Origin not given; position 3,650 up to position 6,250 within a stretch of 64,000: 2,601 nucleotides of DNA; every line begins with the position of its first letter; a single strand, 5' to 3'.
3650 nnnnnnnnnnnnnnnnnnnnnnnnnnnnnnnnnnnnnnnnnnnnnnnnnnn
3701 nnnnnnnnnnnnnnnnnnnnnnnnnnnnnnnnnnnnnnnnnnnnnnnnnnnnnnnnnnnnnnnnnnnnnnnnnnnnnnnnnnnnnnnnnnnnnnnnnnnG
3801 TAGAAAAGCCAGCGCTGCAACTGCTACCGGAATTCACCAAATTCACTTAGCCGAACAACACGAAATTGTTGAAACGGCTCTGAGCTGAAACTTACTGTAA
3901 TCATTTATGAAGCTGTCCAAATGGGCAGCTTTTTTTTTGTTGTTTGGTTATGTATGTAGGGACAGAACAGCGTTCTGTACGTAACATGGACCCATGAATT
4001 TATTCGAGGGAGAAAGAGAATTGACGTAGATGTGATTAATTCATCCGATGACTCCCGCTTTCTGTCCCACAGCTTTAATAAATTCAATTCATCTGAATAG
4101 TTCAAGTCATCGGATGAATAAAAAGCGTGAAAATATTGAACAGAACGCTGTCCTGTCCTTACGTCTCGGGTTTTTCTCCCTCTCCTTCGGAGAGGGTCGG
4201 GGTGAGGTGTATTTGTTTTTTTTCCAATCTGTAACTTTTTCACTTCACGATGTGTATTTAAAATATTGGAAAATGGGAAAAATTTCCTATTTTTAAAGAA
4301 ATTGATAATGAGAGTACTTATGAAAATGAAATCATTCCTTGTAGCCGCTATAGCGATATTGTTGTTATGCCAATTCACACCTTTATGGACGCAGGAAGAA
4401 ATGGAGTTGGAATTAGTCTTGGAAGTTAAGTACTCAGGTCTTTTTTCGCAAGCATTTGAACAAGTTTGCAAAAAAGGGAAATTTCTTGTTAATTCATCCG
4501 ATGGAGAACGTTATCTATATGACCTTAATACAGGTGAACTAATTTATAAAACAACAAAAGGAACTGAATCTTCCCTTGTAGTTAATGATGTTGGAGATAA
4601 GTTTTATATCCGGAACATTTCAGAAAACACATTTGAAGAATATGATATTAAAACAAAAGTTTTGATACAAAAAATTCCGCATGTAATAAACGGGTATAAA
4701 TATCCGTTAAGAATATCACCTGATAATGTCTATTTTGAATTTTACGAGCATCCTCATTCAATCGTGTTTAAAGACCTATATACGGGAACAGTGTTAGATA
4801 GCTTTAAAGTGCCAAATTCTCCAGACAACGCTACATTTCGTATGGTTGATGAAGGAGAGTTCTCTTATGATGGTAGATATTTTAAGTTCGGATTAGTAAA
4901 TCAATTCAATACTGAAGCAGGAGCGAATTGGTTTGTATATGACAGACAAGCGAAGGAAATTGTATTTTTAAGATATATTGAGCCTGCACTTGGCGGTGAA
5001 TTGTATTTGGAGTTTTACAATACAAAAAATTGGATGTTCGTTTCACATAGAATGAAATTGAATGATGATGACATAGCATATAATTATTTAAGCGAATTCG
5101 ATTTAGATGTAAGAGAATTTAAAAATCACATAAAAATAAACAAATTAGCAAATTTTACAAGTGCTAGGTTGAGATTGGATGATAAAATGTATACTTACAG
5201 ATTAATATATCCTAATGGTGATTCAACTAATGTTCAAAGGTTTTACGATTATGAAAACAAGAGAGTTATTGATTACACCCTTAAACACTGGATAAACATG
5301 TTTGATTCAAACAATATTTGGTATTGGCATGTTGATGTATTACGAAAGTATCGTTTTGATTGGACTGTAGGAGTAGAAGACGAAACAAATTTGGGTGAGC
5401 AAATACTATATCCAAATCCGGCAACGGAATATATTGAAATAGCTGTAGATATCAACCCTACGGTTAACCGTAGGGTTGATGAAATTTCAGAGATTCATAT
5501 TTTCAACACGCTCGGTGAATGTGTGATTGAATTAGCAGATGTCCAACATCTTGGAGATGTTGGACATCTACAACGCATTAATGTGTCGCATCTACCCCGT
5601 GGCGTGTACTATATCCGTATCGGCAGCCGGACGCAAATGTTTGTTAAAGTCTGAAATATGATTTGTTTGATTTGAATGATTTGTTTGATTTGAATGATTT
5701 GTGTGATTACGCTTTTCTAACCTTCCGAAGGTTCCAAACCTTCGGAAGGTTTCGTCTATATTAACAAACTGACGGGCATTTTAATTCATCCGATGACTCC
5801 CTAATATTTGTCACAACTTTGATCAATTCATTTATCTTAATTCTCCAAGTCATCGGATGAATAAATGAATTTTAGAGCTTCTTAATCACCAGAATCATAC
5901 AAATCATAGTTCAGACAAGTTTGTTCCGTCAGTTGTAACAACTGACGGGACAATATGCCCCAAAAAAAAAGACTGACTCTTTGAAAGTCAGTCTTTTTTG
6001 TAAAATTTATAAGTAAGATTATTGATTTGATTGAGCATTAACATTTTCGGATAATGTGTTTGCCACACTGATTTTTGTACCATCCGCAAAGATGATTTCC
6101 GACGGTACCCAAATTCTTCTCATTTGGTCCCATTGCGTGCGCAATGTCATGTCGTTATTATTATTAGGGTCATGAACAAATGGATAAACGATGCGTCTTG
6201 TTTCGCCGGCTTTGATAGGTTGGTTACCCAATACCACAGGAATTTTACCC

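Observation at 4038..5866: T9SS cargo gene bracketed by two direct copies of an ~85 bp hairpin element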

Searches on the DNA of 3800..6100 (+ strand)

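Call 5: search_rna_families(source=window, start=3800, end=6100, threshold=evalue, max_evalue=10)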
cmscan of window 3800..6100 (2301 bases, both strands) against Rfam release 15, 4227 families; matches with E-value up to 10: 32.
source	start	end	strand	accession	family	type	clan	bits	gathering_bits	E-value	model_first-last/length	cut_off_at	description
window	5920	6002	+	RF00506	Thr_leader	Cis-reg; leader;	-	31.6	55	0.002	1-118/118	no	Threonine operon leader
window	5962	6019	-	RF00506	Thr_leader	Cis-reg; leader;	-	30.8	55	0.0031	1-118/118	no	Threonine operon leader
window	5920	6032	-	RF02859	Arrc11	Gene; sRNA;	-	27.2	52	0.087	1-175/175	no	Actinobacillus sRNA 11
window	5938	6003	+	RF02074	STnc240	Gene; sRNA;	-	27.2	55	0.29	1-77/77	no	Enterobacterial sRNA STnc240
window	5922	6099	-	RF02634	EF3314_EF3315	Gene; sRNA;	-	26.1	100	0.0024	1-141/141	no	Enterococcus sRNA EF3314_EF3315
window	5961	6034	-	RF02074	STnc240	Gene; sRNA;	-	26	55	0.52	1-77/77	no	Enterobacterial sRNA STnc240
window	5922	6016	+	RF02330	TtnuHACA23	Gene; snRNA; snoRNA; HACA-box;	-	25.9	100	0.71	1-135/135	no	Tetrahymena snoRNA TtnuHACA23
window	5964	6009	+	RF02433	SpF36_sRNA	Gene; sRNA;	-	23.6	48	2.6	1-51/51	no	Streptococcus sRNA SpF36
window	5902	6010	+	RF01584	snoR03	Gene; snRNA; snoRNA; HACA-box;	-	22.4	80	8.8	1-163/163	no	small nucleolar RNA snoR03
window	5447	5533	-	RF02428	SpF11_sRNA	Gene; sRNA;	-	22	54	2.9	1-95/95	no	Streptococcus sRNA SpF11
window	5965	6095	+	RF01948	KCNQ1OT1_3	Gene; lncRNA;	-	21.6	60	3.3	1-116/116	no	KCNQ1 overlapping transcript 1 conserved region 3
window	5966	5998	-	RF00752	mir-14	Gene; miRNA;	-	21.5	53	0.21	13-51/63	no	mir-14 microRNA precursor family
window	5965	5998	+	RF01409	STnc250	Gene; sRNA;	-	21.2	42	0.36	55-88/94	no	STnc250 Hfq binding RNA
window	4040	4119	-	RF03749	MIR2617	Gene; miRNA;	-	20.6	46.5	3.2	1-86/86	no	MIR2617 microRNA precursor family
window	5966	5998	+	RF00752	mir-14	Gene; miRNA;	-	20.4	53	0.42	13-51/63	no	mir-14 microRNA precursor family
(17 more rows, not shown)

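Call 63: build_rna_model(alignment_id=A6, structure=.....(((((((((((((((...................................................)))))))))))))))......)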
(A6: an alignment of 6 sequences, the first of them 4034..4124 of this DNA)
Model R1 built from alignment A6 (6 sequences, 92 columns); structure: as given.
model positions 91; base pairs 15; branch points 0; effective number of sequences 2.21; information 0.626 bits per position. Calibrated on 0.2 Mb of random sequence (short: E-values are rough).
structure used (alignment columns):
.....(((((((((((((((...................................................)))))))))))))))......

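Call 64: search_with_rna_model(model_id=R1, sources=[window, L001, L002, L003, L004, L005, L006, L007, L008, L009, L010, L011, L012, L013, L014, L015, L016, L017, L020, L022, L023, L025, L026, L027, L028, L029, L030], max_evalue=1)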
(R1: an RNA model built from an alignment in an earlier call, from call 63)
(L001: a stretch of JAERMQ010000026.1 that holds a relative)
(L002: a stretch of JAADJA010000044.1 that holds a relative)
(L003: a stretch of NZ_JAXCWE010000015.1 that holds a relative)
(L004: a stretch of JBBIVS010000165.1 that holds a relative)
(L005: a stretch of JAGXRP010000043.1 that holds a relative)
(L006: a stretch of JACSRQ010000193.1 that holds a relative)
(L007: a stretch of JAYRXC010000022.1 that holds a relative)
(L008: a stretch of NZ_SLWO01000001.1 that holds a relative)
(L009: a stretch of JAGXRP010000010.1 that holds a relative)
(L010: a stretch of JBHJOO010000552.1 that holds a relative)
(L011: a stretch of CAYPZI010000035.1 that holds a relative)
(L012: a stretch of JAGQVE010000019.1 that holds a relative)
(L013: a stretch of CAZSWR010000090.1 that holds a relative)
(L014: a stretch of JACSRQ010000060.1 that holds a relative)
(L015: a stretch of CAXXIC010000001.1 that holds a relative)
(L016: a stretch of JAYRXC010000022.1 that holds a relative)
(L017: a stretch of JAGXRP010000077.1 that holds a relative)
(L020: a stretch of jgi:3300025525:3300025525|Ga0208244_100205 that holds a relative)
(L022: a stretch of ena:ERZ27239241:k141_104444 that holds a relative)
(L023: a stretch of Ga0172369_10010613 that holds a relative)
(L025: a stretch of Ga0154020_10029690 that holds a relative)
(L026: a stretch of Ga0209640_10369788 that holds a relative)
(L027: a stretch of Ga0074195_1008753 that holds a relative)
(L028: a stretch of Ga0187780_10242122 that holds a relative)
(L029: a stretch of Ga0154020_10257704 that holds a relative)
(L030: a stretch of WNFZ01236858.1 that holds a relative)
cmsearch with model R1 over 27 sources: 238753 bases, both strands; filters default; matches with E-value up to 1: 95.
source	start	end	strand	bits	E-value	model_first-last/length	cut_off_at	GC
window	4034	4124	+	105.9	7.1e-20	1-91/91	no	0.35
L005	2059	2150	+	103.8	2e-19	1-91/91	no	0.33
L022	5652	5741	-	103.4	2.5e-19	1-91/91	no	0.33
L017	3731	3820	-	101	8.5e-19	1-91/91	no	0.36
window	5779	5867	+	99.9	1.5e-18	1-91/91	no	0.3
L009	2396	2483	-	76.6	1.8e-13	1-91/91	no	0.36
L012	681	762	-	49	2e-07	1-91/91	no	0.33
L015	4127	4203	-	45.3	1.3e-06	1-91/91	no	0.45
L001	7071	7158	+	44.9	1.6e-06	1-91/91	no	0.43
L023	5628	5717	-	44.8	1.7e-06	1-91/91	no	0.4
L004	1177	1263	-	43.4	3.4e-06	1-91/91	no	0.24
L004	1177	1263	+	42.8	4.5e-06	1-91/91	no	0.24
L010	1670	1745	+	42.4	5.6e-06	1-91/91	no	0.3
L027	4420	4462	+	40.7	1.3e-05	1-91/91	no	0.35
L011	6768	6843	-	40.7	1.3e-05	1-91/91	no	0.36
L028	191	266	+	40.6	1.4e-05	1-91/91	no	0.28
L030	688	779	+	40.3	1.6e-05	1-91/91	no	0.3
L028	942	992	-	40.1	1.8e-05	1-91/91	no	0.31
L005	2059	2150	-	40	1.9e-05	1-91/91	no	0.33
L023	5675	5764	+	39.8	2.1e-05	1-91/91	no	0.41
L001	7071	7158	-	39.6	2.3e-05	1-91/91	no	0.43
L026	534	626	+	39.2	2.7e-05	1-91/91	no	0.26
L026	534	626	-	39.1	2.9e-05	1-91/91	no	0.26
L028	1006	1056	+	38.6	3.7e-05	1-91/91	no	0.29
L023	5628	5670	+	38.4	4.1e-05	1-91/91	no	0.37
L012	681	762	+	38.4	4.2e-05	1-91/91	no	0.33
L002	5279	5321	-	37.9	5.4e-05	1-91/91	no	0.42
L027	4473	4568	+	37.6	6.1e-05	1-91/91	no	0.41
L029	316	391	+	37.2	7.7e-05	1-91/91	no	0.41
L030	688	779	-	36.7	9.7e-05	1-91/91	no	0.3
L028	942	992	+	36.3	0.00012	1-91/91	no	0.31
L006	3190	3266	-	36.1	0.00013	1-91/91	no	0.42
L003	5560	5652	-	36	0.00014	1-91/91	no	0.33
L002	5625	5667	-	35.6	0.00017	1-91/91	no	0.42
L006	4987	5062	-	35.6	0.00017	1-91/91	no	0.39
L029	316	391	-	35.1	0.00022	1-91/91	no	0.41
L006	5109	5184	-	34.9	0.00025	1-91/91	no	0.43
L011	6649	6725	+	34.4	0.00031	1-91/91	no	0.42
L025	5492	5567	-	34.1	0.00036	1-91/91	no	0.46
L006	3190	3266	+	33.6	0.00047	1-91/91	no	0.42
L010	1670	1745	-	33.5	0.00049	1-91/91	no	0.3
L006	5109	5184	+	33.5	0.0005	1-91/91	no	0.43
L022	5652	5741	+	33.3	0.00055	1-91/91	no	0.33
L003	5440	5552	-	33.3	0.00056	1-91/91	no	0.34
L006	3282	3381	-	33.2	0.00057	1-91/91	no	0.44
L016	3980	4054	+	32.9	0.00066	1-91/91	no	0.39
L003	5560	5652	+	32.8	0.0007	1-91/91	no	0.33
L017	3731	3820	+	32.8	0.0007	1-91/91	no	0.36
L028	190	266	-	32.7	0.00075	1-91/91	no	0.29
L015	4127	4169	+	32.3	0.00092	1-91/91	no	0.49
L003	6705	6760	+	32.1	0.001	1-91/91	no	0.36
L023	5722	5764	-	31.6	0.0013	1-91/91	no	0.4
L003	5440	5552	+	31.3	0.0015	1-91/91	no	0.34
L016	3980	4054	-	31.1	0.0017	1-91/91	no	0.39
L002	5279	5321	+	30.8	0.002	1-91/91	no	0.42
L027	4420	4462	-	30.5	0.0022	1-91/91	no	0.35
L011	6768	6843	+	30.5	0.0023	1-91/91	no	0.36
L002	5564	5667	+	30.5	0.0023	1-91/91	no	0.45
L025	5492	5567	+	29.9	0.003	1-91/91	no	0.46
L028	1006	1056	-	29.8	0.0032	1-91/91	no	0.29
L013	6741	6831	+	29.8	0.0032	1-91/91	no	0.46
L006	3282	3357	+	29.8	0.0033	1-91/91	no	0.46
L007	7182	7256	+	29.7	0.0034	1-91/91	no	0.44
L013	6276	6367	+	29.6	0.0036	1-91/91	no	0.47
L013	6509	6599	+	29.5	0.0037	1-91/91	no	0.47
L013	4087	4179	-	29.5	0.0037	1-91/91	no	0.43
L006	4987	5062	+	29.2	0.0042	1-91/91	no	0.39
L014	2496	2571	-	29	0.0047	1-91/91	no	0.43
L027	4473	4568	-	28.5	0.0063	1-91/91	no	0.41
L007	7182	7256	-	28.2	0.007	1-91/91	no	0.44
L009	2396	2483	+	28.1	0.0076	1-91/91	no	0.36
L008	5271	5352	-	28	0.0077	1-91/91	no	0.37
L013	6393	6483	+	27.8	0.0085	1-91/91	no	0.49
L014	2496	2571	+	27.6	0.0099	1-91/91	no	0.43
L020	1647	1689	+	27.3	0.011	1-91/91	no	0.37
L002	5849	5891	-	26.9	0.014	1-91/91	no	0.47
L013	6276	6367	-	26.6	0.016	1-91/91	no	0.47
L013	4087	4179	+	26.2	0.02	1-91/91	no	0.43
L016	1933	2020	-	25.7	0.025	1-91/91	no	0.25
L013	6625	6715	+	25.6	0.026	1-91/91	no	0.47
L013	6857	6947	+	25.6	0.026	1-91/91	no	0.44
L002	5850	5891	+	25.1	0.035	1-91/91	no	0.48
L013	6393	6483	-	24.7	0.041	1-91/91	no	0.49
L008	5272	5352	+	24.5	0.046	1-91/91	no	0.36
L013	6857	6947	-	24.3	0.052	1-91/91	no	0.44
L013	6509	6599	-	24.1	0.056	1-91/91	no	0.47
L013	6741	6831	-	24.1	0.056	1-91/91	no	0.46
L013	6625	6715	-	22.9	0.1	1-91/91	no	0.47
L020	1647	1689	-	21.9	0.17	1-91/91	no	0.37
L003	6705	6759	-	21.5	0.21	1-91/91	no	0.35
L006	5208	5256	+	19.7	0.51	1-91/91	no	0.43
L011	6649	6725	-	18.8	0.82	1-91/91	no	0.42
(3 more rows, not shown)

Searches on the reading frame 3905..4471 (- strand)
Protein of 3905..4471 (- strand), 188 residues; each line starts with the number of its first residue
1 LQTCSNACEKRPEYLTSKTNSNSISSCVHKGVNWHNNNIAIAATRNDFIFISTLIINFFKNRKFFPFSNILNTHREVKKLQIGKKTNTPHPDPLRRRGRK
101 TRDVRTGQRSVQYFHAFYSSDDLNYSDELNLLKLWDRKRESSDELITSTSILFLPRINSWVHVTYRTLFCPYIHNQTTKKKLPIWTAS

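Call 10: search_protein_families(library=pfam, proteins=[window:3905-4471:-], max_evalue=0.01)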
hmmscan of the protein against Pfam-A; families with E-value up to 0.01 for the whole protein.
window:3905-4471:- (188 aa): 0 families
